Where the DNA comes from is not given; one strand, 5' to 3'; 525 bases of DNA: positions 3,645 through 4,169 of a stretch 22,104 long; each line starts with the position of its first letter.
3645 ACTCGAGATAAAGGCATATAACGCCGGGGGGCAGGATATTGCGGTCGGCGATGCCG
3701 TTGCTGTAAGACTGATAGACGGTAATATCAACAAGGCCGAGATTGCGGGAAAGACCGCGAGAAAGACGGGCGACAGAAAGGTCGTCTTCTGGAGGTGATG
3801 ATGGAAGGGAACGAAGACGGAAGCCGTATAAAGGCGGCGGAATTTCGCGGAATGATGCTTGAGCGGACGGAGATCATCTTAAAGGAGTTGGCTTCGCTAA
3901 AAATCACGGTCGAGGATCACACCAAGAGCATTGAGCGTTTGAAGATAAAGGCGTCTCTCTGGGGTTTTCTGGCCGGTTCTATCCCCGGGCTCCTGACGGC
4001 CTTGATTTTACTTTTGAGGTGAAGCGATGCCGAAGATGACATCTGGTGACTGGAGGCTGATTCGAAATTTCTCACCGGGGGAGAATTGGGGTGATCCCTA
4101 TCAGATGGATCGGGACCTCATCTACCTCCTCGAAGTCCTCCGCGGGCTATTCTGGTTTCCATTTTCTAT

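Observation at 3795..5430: Prophage lysis cassette with XhlA-like protein, signal-less M15 endolysin and a lipoprotein-plus-C-terminal-TM (u-spanin-like) protein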

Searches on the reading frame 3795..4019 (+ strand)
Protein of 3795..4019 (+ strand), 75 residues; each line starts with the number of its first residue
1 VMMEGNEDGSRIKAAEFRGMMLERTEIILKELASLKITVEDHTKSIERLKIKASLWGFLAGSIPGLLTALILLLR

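Call 6: search_protein_families(library=pfam, proteins=[window:3795-4019:+], max_evalue=1)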
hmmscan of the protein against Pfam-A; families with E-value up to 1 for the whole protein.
window:3795-4019:+ (75 aa): 0 families

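Call 7: search_protein_families(library=phrogs, proteins=[window:3795-4019:+], max_evalue=1)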
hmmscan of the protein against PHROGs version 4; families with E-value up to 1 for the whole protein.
window:3795-4019:+ (75 aa): 1 family
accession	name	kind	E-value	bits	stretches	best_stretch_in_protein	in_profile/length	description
phrog_17114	-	unknown function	0.19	11.8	1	30-69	4-43/388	-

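Call 18: search_dna_similar(query=window:3795-4019:+, collection=phages, mode=protein, max_evalue=10)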
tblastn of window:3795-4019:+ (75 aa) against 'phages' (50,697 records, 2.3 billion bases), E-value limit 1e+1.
Records with a match: 10; places in all: 10; records where one place covers at least 80% of the query: 0.
Best place of each record, by identity: <60% 10.
By first word of the organism name: Erwinia 9; Salmonella 1.
By host as written in the record: Erwinia amylovora ATCC 29780 5; Erwinia amylovora 4; Salmonella enterica Sal-SNUABM-svn1 1.
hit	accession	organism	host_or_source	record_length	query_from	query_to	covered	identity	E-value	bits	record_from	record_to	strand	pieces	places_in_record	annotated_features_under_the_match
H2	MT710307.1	Salmonella phage pSal-SNUABM-04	Salmonella enterica Sal-SNUABM-svn1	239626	13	52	53%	37.5%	7e+0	30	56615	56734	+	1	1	putative virion structural protein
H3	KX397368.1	Erwinia phage vB_EamM_Huxley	Erwinia amylovora ATCC 29780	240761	13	52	53%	37.5%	7e+0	30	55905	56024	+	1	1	putative virion structural protein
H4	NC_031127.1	Erwinia phage vB_EamM_Huxley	Erwinia amylovora ATCC 29780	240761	13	52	53%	37.5%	7e+0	30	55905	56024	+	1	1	putative virion structural protein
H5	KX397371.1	Erwinia phage vB_EamM_Parshik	Erwinia amylovora ATCC 29780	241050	13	52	53%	37.5%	7e+0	30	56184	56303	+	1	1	putative virion structural protein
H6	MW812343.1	Erwinia phage pEa_SNUABM_6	Erwinia amylovora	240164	13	52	53%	37.5%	7e+0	30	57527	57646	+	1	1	hypothetical protein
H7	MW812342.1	Erwinia phage pEa_SNUABM_10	Erwinia amylovora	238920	13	52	53%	37.5%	7e+0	30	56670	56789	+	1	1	hypothetical protein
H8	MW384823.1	Erwinia phage pEa_SNUABM_43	Erwinia amylovora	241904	13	52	53%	37.5%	7e+0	30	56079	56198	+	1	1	putative virion structural protein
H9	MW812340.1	Erwinia phage pEa_SNUABM_42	Erwinia amylovora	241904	13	52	53%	37.5%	7e+0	30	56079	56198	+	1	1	putative virion structural protein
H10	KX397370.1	Erwinia phage Machina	Erwinia amylovora ATCC 29780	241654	13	52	53%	37.5%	7e+0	30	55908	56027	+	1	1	putative virion structural protein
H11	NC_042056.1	Erwinia phage Machina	Erwinia amylovora ATCC 29780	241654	13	52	53%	37.5%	7e+0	30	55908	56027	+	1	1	putative virion structural protein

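Call 26: search_protein_families(library=pfam, alignment_id=A3, max_evalue=10)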
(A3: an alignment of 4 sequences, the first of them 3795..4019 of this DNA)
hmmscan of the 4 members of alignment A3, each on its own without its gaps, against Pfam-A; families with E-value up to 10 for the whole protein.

A. member 1, window:3795-4019:+ (75 aa): 0 families

B. families by the number of members that match (of 4 scanned): 1 family
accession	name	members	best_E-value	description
PF21019.4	Spectrin_3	1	0.057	Spectrin-like repeat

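Call 30: find_related_loci(query=A3, collection=genome_contigs, flank=8000)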
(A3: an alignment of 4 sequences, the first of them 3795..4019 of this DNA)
Query A3 (75 aa) in genome_contigs; peptide patterns used: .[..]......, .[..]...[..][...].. (x = any residue, [..] = any of these).
38 stretches matched a pattern; 2 encode a relative of the query (tblastn E <= 1e-3); 2 distinct loci.
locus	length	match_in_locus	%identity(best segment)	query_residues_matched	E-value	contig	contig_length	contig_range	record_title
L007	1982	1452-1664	75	3-75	3e-32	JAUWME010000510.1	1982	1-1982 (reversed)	MAG: Candidatus Zymogenus sp. isolate CSMAG_2390 CSMAG_2390_k141_553079_length_1982_cov_5.0000, whole genome shotgun seq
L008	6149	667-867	78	9-75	4e-32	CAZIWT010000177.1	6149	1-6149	MAG TPA_asm: uncultured Thermodesulfobacteriota bacterium isolate binchicken_co334_237 genome assembly, contig: NODE_253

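Call 31: find_related_loci(query=A3, collection=viral_contigs, flank=8000)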
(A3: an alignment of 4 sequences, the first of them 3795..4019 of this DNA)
Query A3 (75 aa) in viral_contigs; peptide patterns used: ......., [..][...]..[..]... (x = any residue, [..] = any of these).
119 stretches matched a pattern, but none encodes a relative of the query by tblastn (E <= 1e-3).
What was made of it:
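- Tried and rejected: IMG/VR relatives of the 75-aa protein: none (call 31).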

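Call 41: find_homologous_proteins(query=A3, max_evalue=0.01)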
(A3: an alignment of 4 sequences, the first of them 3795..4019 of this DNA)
Query A3 (4 sequences) (75 aa, profile of the alignment): 65 proteins with E <= 0.01 among 2791 candidates.
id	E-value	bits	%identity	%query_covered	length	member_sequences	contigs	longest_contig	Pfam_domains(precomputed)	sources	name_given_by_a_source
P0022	5.5e-39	150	81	89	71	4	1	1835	-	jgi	jgi:hypothetical protein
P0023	1.2e-38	149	75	89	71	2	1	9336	-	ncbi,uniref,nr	ncbi:MAG: hypothetical protein JW984_06345 [Deltaproteobacteria bacterium]|uniref:Uncharacterized pr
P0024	3.4e-38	147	74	97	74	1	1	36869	-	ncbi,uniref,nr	ncbi:MAG: hypothetical protein JW984_15305 [Deltaproteobacteria bacterium]|uniref:Uncharacterized pr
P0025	3.6e-37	144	79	89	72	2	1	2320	-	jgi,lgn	jgi:hypothetical protein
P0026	6.2e-37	143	93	80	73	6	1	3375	-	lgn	-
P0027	2.1e-35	138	86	84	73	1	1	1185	-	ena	-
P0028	4.7e-35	137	59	88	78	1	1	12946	-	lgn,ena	-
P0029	2.5e-34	135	75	97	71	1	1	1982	-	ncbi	-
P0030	5.2e-34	134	74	97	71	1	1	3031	-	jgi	jgi:hypothetical protein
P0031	1.3e-33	133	71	92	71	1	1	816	-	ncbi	-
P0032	1.4e-33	133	71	97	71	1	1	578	-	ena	-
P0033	5.2e-33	131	67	92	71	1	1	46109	-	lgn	-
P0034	9.1e-33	130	73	100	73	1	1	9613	-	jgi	jgi:hypothetical protein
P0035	1.1e-32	130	70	97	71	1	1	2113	-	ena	-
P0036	1.9e-32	129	72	92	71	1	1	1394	-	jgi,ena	-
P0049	1.2e-18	85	49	91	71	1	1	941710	-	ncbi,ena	-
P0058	5.1e-14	70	46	89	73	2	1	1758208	-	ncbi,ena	-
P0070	3.8e-4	38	32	81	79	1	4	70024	-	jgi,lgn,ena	-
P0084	4.6e-3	35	43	68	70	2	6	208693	-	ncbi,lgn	-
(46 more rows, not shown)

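Call 43: find_encoding_contigs(protein=P0049, flank=5000, max_places=2)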
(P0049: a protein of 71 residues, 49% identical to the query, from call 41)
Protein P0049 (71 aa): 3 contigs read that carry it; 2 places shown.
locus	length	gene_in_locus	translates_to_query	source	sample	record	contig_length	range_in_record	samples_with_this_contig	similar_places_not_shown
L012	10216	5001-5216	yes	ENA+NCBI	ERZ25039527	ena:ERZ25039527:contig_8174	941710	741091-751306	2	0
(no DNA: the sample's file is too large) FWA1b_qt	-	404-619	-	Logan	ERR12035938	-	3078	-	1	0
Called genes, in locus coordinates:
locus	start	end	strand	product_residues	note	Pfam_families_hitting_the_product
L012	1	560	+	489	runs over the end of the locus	-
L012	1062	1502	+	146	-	-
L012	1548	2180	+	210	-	-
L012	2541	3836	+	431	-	-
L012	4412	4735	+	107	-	-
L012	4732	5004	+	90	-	-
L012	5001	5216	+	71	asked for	-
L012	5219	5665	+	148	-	-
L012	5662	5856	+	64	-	-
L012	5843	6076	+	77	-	-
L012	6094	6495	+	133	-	-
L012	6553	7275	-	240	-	PF00378:ECH_1, PF16113:ECH_2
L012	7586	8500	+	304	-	PF01544:CorA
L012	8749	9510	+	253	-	PF01553:Acyltransferase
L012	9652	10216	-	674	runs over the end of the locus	PF13576:Pentapeptide_3 (faint)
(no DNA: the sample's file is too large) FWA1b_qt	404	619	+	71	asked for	-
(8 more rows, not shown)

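Call 44: find_encoding_contigs(protein=P0058, flank=5000, max_places=2)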
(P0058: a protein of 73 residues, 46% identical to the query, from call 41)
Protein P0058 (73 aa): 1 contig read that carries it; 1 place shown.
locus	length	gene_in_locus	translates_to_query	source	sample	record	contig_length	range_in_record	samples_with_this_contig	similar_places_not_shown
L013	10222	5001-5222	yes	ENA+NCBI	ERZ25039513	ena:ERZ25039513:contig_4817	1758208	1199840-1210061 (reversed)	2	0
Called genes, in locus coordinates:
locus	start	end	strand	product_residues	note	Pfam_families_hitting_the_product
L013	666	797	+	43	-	-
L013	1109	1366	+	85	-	-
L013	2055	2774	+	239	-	-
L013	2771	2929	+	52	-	-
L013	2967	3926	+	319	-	-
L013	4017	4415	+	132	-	-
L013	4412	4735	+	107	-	-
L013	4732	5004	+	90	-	-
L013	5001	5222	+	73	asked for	-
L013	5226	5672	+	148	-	-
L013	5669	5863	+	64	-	-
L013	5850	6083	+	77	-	-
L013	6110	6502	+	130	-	-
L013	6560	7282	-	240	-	PF00378:ECH_1, PF16113:ECH_2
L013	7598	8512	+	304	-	PF01544:CorA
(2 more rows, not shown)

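Call 72: search_protein_families(library=pfam, alignment_id=A8, max_evalue=10)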
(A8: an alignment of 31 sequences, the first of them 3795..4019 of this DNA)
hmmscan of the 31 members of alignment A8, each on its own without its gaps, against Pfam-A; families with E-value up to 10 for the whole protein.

A. member 1, window:3795-4019:+ (75 aa): 0 families

B. families by the number of members that match (of 31 scanned): 24 families
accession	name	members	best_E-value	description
PF06825.17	HSBP1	6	0.00046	Heat shock factor binding protein 1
PF16519.10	TRPM_tetra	2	0.033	Tetramerisation domain of TRPM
PF10779.14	XhlA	2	2.6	Haemolysin XhlA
PF14818.11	SOGA1-2-like_CC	1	0.0072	SOGA 1/2-like, coiled-coil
PF20379.3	DUF6674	1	0.0092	Family of unknown function (DUF6674)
PF07888.16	CALCOCO1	1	0.018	Calcium binding and coiled-coil domain (CALCOCO1) like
PF03210.18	Paramyx_P_V_C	1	0.019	Paramyxovirus P/V phosphoprotein C-terminal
PF17675.6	APG6_N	1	0.045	Apg6 coiled-coil region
PF23987.1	Phage_holin_10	1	0.055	Bacteriophage holin Pam3 gp28 family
PF21019.4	Spectrin_3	1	0.057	Spectrin-like repeat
PF06961.18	DUF1294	1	0.062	Protein of unknown function (DUF1294)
PF22485.1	DUF6987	1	0.073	Domain of unknown function (DUF6987)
PF02520.22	ANIS5_cation-bd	1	0.081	SXP/RAL-2 family protein Ani s 5-like, metal-binding domain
PF22215.1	MLKL_N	1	0.11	Mixed lineage kinase domain-like N-terminal domain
PF17206.9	SeqA_N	1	0.13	SeqA protein N-terminal domain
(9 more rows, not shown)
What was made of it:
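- On XhlA (Pfam PF10779): The best in 31 relatives is E=2.6 (call 72).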

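Call 73: search_protein_families(library=phrogs, alignment_id=A8, max_evalue=1)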
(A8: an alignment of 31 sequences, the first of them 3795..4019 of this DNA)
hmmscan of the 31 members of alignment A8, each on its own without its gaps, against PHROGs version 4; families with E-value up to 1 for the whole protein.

A. member 1, window:3795-4019:+ (75 aa): 1 family
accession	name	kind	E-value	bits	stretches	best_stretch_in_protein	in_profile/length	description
phrog_17114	-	unknown function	0.19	11.8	1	30-69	4-43/388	-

B. families by the number of members that match (of 31 scanned): 39 families (the first 25 are shown)
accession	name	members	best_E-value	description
phrog_1103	-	13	0.0034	-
phrog_5553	-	3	0.041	-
phrog_17114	-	3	0.11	-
phrog_21041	-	3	0.16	-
phrog_6136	-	1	0.028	-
phrog_34787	-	1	0.03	-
phrog_7419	-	1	0.031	-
phrog_3501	-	1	0.031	-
phrog_509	-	1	0.035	terminase small subunit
phrog_16422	-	1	0.036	-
phrog_19756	-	1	0.038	-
phrog_11211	-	1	0.046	-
phrog_5225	-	1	0.051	-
phrog_23961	-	1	0.054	endonuclease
phrog_34381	-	1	0.063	-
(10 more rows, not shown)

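Call 94: find_encoding_contigs(protein=P0084, flank=4000, max_places=2)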
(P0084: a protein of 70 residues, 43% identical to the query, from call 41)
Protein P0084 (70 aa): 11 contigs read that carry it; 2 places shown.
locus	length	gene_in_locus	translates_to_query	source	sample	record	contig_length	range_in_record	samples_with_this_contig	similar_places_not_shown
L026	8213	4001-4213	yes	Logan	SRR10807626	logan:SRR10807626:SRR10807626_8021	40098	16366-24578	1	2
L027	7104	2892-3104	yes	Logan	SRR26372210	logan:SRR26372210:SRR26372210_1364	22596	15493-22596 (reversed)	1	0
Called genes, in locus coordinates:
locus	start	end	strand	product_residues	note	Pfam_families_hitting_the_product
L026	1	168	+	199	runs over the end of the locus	-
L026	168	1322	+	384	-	-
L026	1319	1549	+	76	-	-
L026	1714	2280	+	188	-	PF01464:SLT (weak)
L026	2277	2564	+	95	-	-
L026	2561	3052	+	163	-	-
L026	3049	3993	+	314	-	-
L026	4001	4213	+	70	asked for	-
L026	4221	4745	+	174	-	PF01844:HNH, PF14279:HNH_5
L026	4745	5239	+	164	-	PF05119:Terminase_4 (weak)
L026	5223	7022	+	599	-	PF03354:TerL_ATPase, PF20441:TerL_nuclease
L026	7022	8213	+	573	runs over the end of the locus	PF04860:Phage_portal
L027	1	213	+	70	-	?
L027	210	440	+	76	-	-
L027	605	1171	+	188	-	PF01464:SLT (weak)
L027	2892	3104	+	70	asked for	-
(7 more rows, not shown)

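Call 95: find_encoding_contigs(protein=P0070, flank=4000, max_places=2)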
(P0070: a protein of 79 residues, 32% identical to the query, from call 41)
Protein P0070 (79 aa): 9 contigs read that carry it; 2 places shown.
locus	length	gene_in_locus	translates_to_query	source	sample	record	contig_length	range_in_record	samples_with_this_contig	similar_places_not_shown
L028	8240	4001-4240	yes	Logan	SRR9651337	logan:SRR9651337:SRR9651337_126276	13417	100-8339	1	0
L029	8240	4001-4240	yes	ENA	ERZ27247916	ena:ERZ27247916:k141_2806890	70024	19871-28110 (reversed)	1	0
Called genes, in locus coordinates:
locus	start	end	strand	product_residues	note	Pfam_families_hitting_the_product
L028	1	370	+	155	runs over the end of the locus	?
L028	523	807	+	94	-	-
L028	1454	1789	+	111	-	PF04480:DUF559 (weak), PF18741:MTES_1575 (weak)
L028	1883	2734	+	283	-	-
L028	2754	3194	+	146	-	-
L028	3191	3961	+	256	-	-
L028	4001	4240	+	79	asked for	-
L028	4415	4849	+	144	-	-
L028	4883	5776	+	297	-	-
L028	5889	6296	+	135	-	-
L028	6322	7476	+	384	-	-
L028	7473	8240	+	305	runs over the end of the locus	PF13563:2_5_RNA_ligase2 (weak), PF18905:DUF5661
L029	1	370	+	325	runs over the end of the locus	PF25209:Phage_capsid_4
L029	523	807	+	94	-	-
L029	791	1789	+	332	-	PF04480:DUF559 (weak), PF18741:MTES_1575 (weak)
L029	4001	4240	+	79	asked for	-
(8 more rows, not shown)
